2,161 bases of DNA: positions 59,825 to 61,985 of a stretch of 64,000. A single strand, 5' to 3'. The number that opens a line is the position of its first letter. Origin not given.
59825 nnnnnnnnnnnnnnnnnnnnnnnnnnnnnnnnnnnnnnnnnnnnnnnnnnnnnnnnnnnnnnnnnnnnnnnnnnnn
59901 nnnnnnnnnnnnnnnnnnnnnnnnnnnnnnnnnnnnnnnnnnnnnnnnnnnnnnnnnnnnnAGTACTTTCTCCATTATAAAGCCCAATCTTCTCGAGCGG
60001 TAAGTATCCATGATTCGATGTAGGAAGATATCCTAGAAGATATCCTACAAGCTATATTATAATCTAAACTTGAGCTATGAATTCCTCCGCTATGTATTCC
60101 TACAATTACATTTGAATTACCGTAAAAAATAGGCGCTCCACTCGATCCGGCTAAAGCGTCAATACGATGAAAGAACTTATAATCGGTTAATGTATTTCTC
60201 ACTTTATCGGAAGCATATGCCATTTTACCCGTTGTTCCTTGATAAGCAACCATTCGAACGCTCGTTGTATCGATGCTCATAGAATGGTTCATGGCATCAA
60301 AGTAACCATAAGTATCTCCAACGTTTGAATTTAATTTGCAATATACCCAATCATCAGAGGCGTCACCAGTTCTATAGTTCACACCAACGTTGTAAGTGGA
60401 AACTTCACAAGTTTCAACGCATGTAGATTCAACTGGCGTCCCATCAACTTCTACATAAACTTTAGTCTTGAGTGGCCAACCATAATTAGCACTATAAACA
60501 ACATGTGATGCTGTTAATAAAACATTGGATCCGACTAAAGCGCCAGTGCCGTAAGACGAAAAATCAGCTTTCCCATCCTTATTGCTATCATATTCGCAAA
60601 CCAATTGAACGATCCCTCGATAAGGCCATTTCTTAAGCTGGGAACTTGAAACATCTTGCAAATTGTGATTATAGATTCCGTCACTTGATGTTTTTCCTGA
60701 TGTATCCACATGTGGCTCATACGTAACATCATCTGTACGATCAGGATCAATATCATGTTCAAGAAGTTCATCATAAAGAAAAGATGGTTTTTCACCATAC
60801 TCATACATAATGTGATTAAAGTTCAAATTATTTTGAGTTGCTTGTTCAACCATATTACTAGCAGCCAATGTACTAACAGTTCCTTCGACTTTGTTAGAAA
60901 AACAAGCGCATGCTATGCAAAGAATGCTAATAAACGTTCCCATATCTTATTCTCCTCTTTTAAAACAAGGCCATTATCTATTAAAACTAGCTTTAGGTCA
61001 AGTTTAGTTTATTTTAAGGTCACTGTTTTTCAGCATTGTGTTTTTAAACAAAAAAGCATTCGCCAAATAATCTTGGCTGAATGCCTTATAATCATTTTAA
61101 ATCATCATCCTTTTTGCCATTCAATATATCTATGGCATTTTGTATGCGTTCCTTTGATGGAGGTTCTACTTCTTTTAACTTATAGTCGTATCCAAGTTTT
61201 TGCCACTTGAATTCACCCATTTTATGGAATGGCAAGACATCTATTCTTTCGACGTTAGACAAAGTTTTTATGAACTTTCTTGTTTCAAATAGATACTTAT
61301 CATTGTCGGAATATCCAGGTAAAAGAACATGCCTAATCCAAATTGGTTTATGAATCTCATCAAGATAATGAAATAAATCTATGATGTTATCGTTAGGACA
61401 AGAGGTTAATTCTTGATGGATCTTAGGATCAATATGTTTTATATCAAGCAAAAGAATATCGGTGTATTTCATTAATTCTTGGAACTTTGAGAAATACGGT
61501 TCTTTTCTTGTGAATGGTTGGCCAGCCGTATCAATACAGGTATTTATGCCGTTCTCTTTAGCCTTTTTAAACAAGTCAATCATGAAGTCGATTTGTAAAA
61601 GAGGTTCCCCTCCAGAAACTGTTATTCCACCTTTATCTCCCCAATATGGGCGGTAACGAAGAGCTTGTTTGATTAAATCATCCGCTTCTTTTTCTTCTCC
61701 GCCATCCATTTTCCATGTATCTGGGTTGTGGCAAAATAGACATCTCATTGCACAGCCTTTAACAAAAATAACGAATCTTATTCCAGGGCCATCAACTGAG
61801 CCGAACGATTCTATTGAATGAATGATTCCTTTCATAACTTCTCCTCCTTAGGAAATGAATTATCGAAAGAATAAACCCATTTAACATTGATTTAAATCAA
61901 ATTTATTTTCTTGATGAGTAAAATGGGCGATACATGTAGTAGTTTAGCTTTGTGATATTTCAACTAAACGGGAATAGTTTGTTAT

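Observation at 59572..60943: V8-like S1B serine protease plus small lipoprotein inserted between pflA and pflB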

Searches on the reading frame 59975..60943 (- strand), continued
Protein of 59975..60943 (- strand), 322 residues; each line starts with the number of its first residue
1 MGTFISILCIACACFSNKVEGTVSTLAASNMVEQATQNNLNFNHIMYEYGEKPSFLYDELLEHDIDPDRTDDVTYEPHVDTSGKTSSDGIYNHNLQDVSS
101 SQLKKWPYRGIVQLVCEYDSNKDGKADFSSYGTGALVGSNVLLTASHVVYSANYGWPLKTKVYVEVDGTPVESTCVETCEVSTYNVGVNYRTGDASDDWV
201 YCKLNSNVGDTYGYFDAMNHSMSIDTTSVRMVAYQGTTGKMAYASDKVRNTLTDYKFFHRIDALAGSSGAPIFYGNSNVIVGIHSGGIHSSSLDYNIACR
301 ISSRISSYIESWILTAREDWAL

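Call 69: search_protein_families(library=phrogs, proteins=[window:59975-60943:-], max_evalue=0.01)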
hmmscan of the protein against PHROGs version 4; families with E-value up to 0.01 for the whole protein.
window:59975-60943:- (322 aa): 1 family
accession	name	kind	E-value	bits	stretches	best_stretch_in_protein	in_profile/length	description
phrog_13651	-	unknown function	1.6e-06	28.7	1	262-311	227-273/280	-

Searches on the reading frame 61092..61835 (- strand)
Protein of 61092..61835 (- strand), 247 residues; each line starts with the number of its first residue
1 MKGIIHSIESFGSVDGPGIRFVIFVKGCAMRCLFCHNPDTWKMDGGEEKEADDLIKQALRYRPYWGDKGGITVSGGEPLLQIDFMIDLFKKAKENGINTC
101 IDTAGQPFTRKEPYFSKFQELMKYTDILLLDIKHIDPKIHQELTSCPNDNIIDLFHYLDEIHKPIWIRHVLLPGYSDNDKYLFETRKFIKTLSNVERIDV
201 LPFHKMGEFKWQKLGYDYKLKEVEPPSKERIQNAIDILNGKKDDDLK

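Call 3: search_protein_families(library=pfam, proteins=[window:61092-61835:-], max_evalue=0.01)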
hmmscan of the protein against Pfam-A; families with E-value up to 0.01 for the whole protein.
window:61092-61835:- (247 aa): 2 families
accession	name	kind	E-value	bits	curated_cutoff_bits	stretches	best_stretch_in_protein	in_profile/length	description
PF04055.27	Radical_SAM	-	2.1e-24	87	29.5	1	22-179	1-158/166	Radical SAM superfamily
PF13353.11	Fer4_12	-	4.4e-20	72.8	22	1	14-136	1-119/137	4Fe-4S single cluster domain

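Call 79: search_protein_families(library=ncbifam, proteins=[window:61092-61835:-], max_evalue=1e-10)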
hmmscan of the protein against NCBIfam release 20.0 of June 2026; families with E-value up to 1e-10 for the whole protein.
window:61092-61835:- (247 aa): 15 families
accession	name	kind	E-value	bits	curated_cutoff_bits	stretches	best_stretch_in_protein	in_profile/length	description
TIGR02493.1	PFLA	equivalog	2e-91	305.6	231.75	1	5-238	2-232/235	pyruvate formate-lyase-activating protein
NF008356.0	PRK11145.1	equivalog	2e-82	276.2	375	1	2-241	4-240/246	pyruvate formate lyase 1-activating protein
TIGR02494.1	PFLE_PFLC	subfamily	1.1e-54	185.7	174.35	2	46-238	101-289/293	glycyl-radical enzyme activating protein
NF033719.1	ind_deCO2_activ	equivalog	4.8e-54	183.7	425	1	46-239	108-294/302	indoleacetate decarboxylase activase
NF043069.1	T4HPD_activ_SAM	equivalog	2e-50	171.8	425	1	46-235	101-285/299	trans-4-hydroxy-L-proline dehydratase activase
NF033717.2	HPDL_rSAM_activ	equivalog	9.8e-48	163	420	1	48-238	111-296/311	4-hydroxyphenylacetate decarboxylase activase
NF048010.1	SfplDhtActHpsHDes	equivalog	1.4e-46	158.6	430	2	53-233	116-293/298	(2S)-3-sulfopropanediol dehydratase activating enzyme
NF048008.1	SfplDhtActHpfHKleb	equivalog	4.9e-43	147.6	500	1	47-235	105-289/308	(2S)-3-sulfopropanediol dehydratase activating enzyme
TIGR04395.1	cutC_activ_rSAM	equivalog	2.9e-41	141.7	360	1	46-229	107-288/309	choline TMA-lyase-activating enzyme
TIGR04041.1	activase_YjjW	hypoth_equivalog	3.6e-40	138.1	250.2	2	69-209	110-244/276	YjjW family glycine radical enzyme activase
TIGR04003.1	rSAM_BssD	equivalog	5.7e-34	117.7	496.45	1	46-233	105-291/314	[benzylsuccinate synthase]-activating enzyme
NF007483.0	PRK10076.1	equivalog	8.2e-31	107.3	326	1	64-233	114-276/292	[formate-C-acetyltransferase]-activating enzyme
TIGR02491.1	NrdG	equivalog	7.3e-20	71.5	126.1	1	5-143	2-140/154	anaerobic ribonucleoside-triphosphate reductase activating protein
TIGR02495.1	NrdG2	equivalog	8.2e-17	61.2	131.15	1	5-136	2-125/193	anaerobic ribonucleoside-triphosphate reductase activating protein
TIGR03977.1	rSAM_pair_HxsC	equivalog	3e-11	42.7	267.9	1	25-212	32-216/292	His-Xaa-Ser system radical SAM maturase HxsC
